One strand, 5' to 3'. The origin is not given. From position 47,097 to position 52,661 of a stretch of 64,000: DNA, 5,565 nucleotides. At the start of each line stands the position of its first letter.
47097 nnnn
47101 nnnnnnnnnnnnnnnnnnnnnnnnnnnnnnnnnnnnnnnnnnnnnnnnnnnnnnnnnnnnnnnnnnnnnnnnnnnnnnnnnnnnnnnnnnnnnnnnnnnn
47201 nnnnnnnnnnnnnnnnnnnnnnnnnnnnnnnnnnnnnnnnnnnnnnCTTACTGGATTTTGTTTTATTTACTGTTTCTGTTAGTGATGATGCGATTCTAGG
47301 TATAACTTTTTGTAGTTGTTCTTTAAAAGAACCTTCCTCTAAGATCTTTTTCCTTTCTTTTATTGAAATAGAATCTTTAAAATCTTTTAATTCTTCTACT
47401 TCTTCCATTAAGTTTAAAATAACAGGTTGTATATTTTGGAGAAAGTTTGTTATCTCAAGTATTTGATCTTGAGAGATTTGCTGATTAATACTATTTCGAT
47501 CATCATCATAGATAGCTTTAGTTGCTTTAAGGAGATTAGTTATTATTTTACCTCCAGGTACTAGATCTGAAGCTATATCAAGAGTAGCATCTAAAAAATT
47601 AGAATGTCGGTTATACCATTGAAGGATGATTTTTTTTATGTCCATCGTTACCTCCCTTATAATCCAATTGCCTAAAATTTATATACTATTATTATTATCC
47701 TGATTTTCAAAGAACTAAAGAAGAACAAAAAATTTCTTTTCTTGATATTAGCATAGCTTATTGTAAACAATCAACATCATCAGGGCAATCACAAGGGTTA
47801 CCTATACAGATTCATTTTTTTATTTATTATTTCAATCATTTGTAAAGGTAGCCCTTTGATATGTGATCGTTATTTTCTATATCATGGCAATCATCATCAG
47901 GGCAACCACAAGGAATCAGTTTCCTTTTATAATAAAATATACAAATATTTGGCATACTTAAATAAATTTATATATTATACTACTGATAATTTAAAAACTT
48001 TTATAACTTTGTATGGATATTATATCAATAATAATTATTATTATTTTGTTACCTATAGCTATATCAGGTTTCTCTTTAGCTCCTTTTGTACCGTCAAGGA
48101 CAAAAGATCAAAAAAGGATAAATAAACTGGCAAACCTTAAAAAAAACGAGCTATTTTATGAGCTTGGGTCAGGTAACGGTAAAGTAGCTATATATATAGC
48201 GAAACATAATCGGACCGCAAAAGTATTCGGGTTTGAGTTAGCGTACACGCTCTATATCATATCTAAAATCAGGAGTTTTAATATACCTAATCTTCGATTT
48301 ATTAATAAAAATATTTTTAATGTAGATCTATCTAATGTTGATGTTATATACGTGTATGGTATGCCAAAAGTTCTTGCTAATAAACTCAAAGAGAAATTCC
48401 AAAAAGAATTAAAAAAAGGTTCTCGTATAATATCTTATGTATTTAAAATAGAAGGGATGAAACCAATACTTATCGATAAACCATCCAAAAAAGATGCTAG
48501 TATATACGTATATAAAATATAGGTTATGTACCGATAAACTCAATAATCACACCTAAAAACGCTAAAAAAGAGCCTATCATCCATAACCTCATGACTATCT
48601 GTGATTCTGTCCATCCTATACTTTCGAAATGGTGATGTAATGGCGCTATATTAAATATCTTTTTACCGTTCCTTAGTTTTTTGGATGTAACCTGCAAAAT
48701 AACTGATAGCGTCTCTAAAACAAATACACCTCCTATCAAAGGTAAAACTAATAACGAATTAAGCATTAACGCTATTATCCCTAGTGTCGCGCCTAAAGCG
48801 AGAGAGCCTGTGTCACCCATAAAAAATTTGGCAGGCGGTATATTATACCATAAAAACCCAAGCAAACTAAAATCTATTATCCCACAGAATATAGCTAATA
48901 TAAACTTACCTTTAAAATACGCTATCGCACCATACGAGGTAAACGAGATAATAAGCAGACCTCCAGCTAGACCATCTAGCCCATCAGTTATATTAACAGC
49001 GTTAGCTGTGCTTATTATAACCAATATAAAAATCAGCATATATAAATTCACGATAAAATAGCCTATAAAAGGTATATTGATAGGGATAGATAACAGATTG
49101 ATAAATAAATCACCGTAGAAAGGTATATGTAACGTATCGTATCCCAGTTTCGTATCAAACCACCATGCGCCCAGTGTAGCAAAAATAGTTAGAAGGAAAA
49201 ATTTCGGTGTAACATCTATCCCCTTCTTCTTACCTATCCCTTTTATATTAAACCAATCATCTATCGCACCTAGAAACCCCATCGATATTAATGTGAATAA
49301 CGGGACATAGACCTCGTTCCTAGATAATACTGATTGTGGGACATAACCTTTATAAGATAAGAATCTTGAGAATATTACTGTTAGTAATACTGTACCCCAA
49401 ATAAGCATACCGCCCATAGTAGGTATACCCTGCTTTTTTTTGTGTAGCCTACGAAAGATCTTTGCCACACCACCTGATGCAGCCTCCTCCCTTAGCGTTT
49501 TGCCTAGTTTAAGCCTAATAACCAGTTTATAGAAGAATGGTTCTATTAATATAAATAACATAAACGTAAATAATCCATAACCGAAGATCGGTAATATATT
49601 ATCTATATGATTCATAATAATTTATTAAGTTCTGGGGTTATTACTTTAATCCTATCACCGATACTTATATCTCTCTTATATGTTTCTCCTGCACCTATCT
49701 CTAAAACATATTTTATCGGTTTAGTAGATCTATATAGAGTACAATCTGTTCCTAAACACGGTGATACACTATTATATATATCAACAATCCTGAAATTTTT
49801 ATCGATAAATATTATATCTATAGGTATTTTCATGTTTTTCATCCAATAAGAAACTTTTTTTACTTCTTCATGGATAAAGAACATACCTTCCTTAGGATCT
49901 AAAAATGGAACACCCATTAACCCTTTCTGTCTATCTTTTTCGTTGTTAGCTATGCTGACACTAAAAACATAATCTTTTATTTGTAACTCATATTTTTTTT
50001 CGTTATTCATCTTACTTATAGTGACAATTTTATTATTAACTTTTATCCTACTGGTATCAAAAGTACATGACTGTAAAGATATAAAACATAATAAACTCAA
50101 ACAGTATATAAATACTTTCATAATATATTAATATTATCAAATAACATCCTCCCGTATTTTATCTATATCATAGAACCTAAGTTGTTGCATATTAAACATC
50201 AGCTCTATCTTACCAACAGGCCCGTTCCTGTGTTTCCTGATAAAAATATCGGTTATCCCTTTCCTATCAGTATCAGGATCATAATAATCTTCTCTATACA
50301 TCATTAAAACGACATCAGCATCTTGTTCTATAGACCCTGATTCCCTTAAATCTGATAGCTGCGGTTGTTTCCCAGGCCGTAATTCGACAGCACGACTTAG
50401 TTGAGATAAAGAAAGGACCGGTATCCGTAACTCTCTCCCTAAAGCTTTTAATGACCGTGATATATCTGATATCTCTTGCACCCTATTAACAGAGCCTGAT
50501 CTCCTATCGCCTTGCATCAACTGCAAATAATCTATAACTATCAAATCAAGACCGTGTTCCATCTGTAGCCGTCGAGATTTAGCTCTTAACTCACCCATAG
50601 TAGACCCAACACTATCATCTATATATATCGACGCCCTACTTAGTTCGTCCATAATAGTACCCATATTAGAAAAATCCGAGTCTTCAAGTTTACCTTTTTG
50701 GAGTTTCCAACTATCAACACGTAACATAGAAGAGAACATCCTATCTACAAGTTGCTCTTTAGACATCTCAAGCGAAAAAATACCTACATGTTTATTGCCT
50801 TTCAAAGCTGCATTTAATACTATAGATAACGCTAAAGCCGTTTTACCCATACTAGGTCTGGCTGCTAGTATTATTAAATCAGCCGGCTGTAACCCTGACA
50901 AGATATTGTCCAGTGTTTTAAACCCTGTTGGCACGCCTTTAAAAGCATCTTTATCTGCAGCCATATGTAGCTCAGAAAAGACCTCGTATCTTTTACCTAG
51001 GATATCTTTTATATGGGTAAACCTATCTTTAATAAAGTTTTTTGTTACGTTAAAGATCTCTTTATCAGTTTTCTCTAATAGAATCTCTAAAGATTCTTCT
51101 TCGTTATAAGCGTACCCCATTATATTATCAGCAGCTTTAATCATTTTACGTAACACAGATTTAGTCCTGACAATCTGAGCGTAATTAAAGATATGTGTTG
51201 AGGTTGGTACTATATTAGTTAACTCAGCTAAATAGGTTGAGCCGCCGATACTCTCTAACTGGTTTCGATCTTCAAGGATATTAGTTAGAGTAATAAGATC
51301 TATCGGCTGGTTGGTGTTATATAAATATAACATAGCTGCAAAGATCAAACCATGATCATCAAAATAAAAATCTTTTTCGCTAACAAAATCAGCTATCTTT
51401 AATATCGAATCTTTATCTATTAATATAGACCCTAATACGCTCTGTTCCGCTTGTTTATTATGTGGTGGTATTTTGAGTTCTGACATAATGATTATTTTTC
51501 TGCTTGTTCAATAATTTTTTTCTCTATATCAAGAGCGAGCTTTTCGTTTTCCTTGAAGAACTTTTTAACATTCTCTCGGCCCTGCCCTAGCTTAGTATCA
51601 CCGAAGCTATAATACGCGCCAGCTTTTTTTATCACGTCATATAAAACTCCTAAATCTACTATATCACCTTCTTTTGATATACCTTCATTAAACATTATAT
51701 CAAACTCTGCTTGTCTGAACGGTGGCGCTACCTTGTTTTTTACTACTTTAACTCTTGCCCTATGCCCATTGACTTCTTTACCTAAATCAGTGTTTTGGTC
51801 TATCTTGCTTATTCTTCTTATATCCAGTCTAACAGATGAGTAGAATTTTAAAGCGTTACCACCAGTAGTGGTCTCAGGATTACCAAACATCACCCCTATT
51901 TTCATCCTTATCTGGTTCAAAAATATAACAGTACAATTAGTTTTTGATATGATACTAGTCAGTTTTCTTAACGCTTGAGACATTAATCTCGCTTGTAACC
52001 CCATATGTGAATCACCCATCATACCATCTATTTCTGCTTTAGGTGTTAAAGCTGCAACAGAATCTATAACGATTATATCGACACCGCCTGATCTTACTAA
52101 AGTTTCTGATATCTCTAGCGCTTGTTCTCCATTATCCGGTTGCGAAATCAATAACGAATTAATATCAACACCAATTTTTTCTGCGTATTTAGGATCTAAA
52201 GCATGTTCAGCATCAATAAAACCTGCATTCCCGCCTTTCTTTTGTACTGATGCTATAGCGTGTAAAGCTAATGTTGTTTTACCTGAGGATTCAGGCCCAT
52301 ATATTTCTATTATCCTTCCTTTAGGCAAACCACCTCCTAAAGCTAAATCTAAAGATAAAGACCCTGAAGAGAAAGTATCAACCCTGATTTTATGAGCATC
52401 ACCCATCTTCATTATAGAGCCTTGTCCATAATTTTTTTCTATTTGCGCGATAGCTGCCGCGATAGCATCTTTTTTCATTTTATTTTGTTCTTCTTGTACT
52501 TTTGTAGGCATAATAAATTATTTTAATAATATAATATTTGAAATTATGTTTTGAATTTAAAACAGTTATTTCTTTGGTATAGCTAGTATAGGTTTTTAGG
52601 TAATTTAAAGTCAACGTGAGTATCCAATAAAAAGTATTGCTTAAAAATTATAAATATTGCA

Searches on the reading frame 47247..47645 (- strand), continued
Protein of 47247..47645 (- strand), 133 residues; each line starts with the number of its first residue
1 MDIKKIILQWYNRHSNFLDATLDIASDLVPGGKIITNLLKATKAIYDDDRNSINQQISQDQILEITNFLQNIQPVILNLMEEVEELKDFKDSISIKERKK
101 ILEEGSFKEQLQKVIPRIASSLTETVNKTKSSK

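Call 58: search_protein_families(library=pfam, alignment_id=A4, max_evalue=10)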
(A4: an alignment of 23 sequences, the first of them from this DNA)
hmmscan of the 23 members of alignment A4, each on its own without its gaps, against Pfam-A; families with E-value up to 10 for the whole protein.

A. member 1, seq(131 aa): 1 family
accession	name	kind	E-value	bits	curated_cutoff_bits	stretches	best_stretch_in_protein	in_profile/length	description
PF18808.7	Importin_rep_4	-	0.088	13.6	27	1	66-99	31-64/90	Importin repeat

B. families by the number of members that match (of 23 scanned): 68 families (the first 25 are shown)
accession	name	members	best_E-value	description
PF06103.16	DUF948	4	0.0019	Bacterial protein of unknown function (DUF948)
PF02970.22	TBCA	2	0.0086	Tubulin binding cofactor A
PF18808.7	Importin_rep_4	2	0.088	Importin repeat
PF04513.17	Baculo_PEP_C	2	0.14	Baculovirus polyhedron envelope protein, PEP, C terminus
PF22485.1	DUF6987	2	0.17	Domain of unknown function (DUF6987)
PF09969.14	DUF2203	2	0.21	Uncharacterized conserved protein (DUF2203)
PF10279.14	Latarcin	2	0.26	Latarcin precursor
PF03148.19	Tektin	1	0.0002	Tektin family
PF11887.13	Mce4_CUP1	1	0.0015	Cholesterol uptake porter CUP1 of Mce4, putative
PF24580.1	DUF7607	1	0.0017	Domain of unknown function (DUF7607)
PF08389.18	Xpo1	1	0.0021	Exportin 1-like protein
PF25075.1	DUF7799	1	0.005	Domain of unknown function (DUF7799)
PF08580.15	KAR9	1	0.0077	Yeast cortical protein KAR9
PF21505.3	RPN2_N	1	0.0091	26S proteasome subunit RPN2, N-terminal domain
PF15679.10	DUF4665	1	0.013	Domain of unknown function (DUF4665)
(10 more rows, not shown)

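Call 65: list_cluster_members(proteins=[P0001, P0002, P0003, P0008, P0011, P0013, P0010, P0022])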
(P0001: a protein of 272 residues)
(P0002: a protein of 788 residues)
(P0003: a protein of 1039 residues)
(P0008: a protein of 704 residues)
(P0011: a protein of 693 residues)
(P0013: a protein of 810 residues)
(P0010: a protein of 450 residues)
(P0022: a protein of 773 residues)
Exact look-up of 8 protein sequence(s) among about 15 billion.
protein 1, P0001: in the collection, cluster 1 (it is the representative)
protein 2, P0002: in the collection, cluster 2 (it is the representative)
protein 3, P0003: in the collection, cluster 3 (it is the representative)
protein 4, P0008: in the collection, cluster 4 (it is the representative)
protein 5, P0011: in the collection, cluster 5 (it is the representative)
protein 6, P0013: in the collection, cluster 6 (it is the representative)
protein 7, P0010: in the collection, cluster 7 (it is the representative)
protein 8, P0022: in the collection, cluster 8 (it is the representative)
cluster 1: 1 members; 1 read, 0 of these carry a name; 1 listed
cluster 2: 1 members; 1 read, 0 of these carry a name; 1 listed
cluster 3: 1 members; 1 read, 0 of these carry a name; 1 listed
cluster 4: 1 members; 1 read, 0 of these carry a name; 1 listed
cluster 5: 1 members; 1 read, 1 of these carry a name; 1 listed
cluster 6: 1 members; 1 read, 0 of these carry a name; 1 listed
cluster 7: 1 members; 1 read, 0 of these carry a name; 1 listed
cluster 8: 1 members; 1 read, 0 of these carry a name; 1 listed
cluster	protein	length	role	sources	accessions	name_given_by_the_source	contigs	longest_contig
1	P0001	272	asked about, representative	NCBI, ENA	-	-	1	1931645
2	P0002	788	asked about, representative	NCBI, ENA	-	-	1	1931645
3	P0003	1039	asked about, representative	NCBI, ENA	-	-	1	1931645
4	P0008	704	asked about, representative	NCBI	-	-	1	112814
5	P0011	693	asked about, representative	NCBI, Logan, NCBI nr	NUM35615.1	MAG: protein kinase [Candidatus Brocadiae bacterium] | protein kinase [Candidatus Brocadiia bacterium]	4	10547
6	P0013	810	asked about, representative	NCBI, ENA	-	-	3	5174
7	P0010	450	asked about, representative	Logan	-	-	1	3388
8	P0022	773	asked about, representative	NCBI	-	-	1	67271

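Call 68: find_related_loci(query=A2, collection=metagenome_contigs, flank=6000)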
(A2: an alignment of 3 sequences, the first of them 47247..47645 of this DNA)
Query A2 (133 aa) in metagenome_contigs; peptide patterns used: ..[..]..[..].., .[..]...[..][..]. (x = any residue, [..] = any of these).
600 stretches matched a pattern, but none encodes a relative of the query by tblastn (E <= 1e-3).

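Call 73: find_encoding_contigs(protein=P0021, flank=6000, max_places=3)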
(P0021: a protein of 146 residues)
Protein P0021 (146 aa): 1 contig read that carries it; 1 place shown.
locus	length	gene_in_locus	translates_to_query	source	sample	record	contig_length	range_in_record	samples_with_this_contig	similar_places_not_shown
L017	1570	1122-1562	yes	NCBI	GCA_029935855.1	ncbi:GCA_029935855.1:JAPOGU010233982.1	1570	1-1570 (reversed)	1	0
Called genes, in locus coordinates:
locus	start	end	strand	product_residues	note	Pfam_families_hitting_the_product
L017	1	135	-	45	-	?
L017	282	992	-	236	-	PF00111:Fer2 (weak), PF13085:Fer2_3, PF13187:Fer4_9 (faint), PF13237:Fer4_10, PF12838:Fer4_7, PF13183:Fer4_8, PF13484:Fer4_16, PF13534:Fer4_17, +2 more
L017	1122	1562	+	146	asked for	-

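Call 74: find_encoding_contigs(protein=P0022, flank=8000, max_places=2)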
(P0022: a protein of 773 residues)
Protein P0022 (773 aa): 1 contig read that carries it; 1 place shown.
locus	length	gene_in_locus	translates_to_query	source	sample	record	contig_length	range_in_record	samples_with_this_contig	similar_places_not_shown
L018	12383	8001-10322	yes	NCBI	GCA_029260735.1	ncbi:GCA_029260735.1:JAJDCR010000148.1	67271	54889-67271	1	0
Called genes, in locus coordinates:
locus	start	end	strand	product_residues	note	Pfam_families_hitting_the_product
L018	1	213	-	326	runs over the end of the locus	-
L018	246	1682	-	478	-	PF00072:Response_reg, PF00158:Sigma54_activat, PF14532:Sigma54_activ_2, PF00004:AAA (weak), PF07728:AAA_5 (weak), PF25601:AAA_lid_14, PF02954:HTH_8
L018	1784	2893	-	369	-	PF00494:SQS_PSY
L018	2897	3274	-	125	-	-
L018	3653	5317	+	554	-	PF03477:ATP-cone, PF00485:PRK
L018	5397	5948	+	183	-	PF21448:DNMK (weak)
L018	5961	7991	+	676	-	-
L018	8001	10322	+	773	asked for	PF00069:Pkinase, PF07714:PK_Tyr_Ser-Thr, PF03109:ABC1 (weak), PF07603:Lcl_C (weak)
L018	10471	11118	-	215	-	-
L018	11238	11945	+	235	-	-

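Call 77: search_protein_families(library=pfam, proteins=[L003:2514-3185:+, L003:2089-2541:+, L018:5961-7991:+], max_evalue=0.01)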
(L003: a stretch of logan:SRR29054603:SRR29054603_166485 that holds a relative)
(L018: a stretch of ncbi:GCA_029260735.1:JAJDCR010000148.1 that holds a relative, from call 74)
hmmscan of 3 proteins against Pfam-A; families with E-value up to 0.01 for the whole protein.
L003:2514-3185:+ (223 aa): 1 family
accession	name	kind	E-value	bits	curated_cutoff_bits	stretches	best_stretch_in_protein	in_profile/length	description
PF16919.11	PknG_rubred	-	0.0043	17.5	28.5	0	32-55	35-58/74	Protein kinase G rubredoxin domain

L003:2089-2541:+ (150 aa): 1 family
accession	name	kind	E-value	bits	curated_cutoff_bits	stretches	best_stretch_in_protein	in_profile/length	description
PF22296.2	bAvd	-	7.2e-10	39.8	40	1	15-112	9-106/107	bAvd-like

L018:5961-7991:+ (676 aa): 4 families
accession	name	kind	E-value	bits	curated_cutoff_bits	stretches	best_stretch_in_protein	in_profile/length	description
PF00801.26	PKD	-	8.7e-05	22.9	23.5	0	125-196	2-72/80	PKD domain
PF01835.25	MG2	-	0.00066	20.4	32.8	0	309-360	34-88/96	MG2 domain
PF02369.22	Big_1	-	0.002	18.6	34.9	0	388-459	15-88/93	Bacterial Ig-like domain (group 1)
PF06280.18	fn3_5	-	0.0093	17.1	27.6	0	26-48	53-75/112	Fn3-like domain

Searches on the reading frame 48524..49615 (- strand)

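Call 16: search_protein_families(library=pfam, proteins=[window:48524-49615:-], max_evalue=0.00001)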
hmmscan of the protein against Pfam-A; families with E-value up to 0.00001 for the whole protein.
window:48524-49615:- (363 aa): 1 family
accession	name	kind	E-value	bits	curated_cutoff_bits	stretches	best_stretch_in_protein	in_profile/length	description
PF00953.26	Glycos_transf_4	-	3e-30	105.8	27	1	105-285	4-159/160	Glycosyl transferase family 4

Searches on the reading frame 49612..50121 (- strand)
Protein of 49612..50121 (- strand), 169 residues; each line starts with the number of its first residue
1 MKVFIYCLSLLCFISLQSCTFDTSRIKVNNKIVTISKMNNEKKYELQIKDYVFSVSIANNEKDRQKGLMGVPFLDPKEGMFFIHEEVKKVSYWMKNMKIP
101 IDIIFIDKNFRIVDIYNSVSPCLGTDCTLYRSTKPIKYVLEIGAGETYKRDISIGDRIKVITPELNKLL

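Call 16: search_protein_families(library=pfam, proteins=[window:49612-50121:-], max_evalue=0.00001)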
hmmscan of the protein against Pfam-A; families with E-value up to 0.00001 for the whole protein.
window:49612-50121:- (169 aa): 1 family
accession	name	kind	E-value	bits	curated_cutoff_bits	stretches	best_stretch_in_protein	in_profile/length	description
PF02643.20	DUF192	-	2.9e-29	101.5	27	1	53-159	1-95/96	Uncharacterized ACR, COG1430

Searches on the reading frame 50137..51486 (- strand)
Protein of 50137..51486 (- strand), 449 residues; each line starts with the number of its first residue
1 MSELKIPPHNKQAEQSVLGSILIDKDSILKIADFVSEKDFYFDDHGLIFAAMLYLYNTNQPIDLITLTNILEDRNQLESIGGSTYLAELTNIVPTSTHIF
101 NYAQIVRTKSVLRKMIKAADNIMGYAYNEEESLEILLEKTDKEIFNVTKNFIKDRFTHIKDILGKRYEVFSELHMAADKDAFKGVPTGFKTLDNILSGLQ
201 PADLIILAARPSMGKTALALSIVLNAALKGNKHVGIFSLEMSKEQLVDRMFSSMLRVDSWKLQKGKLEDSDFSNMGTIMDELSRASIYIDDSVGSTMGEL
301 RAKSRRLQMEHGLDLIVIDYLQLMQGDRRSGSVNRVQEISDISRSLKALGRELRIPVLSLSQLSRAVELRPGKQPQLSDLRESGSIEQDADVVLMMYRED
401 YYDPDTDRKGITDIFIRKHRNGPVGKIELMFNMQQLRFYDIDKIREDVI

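Call 16: search_protein_families(library=pfam, proteins=[window:50137-51486:-], max_evalue=0.00001)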
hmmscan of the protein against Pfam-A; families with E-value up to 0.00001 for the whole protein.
window:50137-51486:- (449 aa): 3 families
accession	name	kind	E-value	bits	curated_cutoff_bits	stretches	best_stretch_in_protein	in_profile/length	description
PF03796.21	DnaB_C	-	3.8e-102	341.5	27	1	184-439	1-254/255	DnaB-like helicase C terminal domain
PF00772.26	DnaB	-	7.3e-34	116.3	23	1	7-107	2-102/103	DnaB-like helicase N terminal domain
PF13481.12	AAA_25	-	7.7e-08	32.6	27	1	185-349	15-176/195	AAA domain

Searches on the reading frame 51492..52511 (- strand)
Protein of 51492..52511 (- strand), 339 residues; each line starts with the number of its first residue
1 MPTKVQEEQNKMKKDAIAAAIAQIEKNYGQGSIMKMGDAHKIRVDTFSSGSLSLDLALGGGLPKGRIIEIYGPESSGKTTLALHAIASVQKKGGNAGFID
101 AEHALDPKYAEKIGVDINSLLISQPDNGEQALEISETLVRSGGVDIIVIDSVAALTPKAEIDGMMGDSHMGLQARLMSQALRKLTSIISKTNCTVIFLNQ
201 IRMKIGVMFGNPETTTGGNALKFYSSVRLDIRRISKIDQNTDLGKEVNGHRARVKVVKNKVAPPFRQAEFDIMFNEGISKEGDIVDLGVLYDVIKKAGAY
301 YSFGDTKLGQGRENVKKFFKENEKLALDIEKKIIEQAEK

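Call 16: search_protein_families(library=pfam, proteins=[window:51492-52511:-], max_evalue=0.00001)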
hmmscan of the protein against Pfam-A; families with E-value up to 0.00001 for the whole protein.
window:51492-52511:- (339 aa): 5 families
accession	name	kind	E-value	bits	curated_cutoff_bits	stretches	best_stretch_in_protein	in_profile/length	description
PF00154.27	RecA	-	2.5e-136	453.7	27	1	16-279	2-262/262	recA bacterial DNA recombination protein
PF21096.2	RecA_C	-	1.7e-22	79.7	27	1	282-337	1-56/57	RecA C-terminal domain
PF08423.17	Rad51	-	3.1e-11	43.5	22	1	46-233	7-211/244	Rad51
PF06745.19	ATPase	-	2.2e-09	37.5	26.6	1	53-221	7-176/231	KaiC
PF13481.12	AAA_25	-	3.2e-07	30.6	27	0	57-198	25-187/195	AAA domain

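Call 66: find_homologous_proteins(query=window:51492-52511:-, max_evalue=1e-80)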
Query window:51492-52511:- (339 aa): 8000 proteins with E <= 1e-80 among 8000 candidates; the best 120 are listed.
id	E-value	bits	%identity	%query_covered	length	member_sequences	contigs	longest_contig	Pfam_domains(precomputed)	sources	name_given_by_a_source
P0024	1.0e-214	730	100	100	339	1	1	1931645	PF06745.20,PF08423.18,PF00154.28,PF21096.3,PF27531.1,PF13481.13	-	-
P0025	3.7e-170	583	80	98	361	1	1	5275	PF06745.20,PF08423.18,PF00154.28,PF21096.3,PF27531.1,PF13481.13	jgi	jgi:recombination protein RecA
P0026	2.4e-164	564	77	98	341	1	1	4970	PF06745.20,PF08423.18,PF00154.28,PF21096.3,PF01637.25,PF27531.1,PF13481.13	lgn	-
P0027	5.3e-164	563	76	100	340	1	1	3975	PF06745.20,PF08423.18,PF00154.28,PF21096.3,PF01637.25,PF27531.1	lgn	-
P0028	1.4e-162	559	76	96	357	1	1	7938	PF06745.20,PF08423.18,PF00154.28,PF21096.3,PF01637.25,PF27531.1,PF13481.13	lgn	-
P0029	1.4e-161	555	77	98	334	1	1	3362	PF06745.20,PF08423.18,PF00154.28,PF21096.3,PF01637.25,PF27531.1,PF13481.13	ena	-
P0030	2.1e-161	555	74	98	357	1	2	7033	PF06745.20,PF08423.18,PF00154.28,PF21096.3,PF01637.25,PF27531.1,PF13481.13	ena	-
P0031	9.5e-161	553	74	98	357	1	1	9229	PF06745.20,PF08423.18,PF00154.28,PF21096.3,PF01637.25,PF27531.1,PF13481.13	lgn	-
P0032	1.4e-160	552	75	98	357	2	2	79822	PF06745.20,PF08423.18,PF00154.28,PF21096.3,PF01637.25,PF27531.1,PF13481.13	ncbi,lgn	-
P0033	1.7e-160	552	76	96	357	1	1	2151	PF06745.20,PF08423.18,PF00154.28,PF21096.3,PF01637.25,PF27531.1,PF13481.13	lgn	-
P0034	2.2e-160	551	77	96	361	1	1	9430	PF06745.20,PF08423.18,PF00154.28,PF21096.3,PF01637.25,PF27531.1,PF13481.13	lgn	-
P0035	5.9e-160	550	76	96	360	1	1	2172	PF06745.20,PF08423.18,PF00154.28,PF21096.3,PF01637.25,PF27531.1,PF13481.13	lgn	-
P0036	1.5e-158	545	77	92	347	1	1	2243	PF06745.20,PF08423.18,PF00154.28,PF21096.3,PF27531.1,PF13481.13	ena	-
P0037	3.0e-156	538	76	96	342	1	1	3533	PF06745.20,PF13479.13,PF08423.18,PF00154.28,PF21096.3,PF01637.25,PF27531.1,PF13481.13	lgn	-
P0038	3.4e-156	538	76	96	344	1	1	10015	PF06745.20,PF08423.18,PF00154.28,PF21096.3,PF01637.25,PF27531.1,PF13481.13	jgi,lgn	jgi:recombination protein RecA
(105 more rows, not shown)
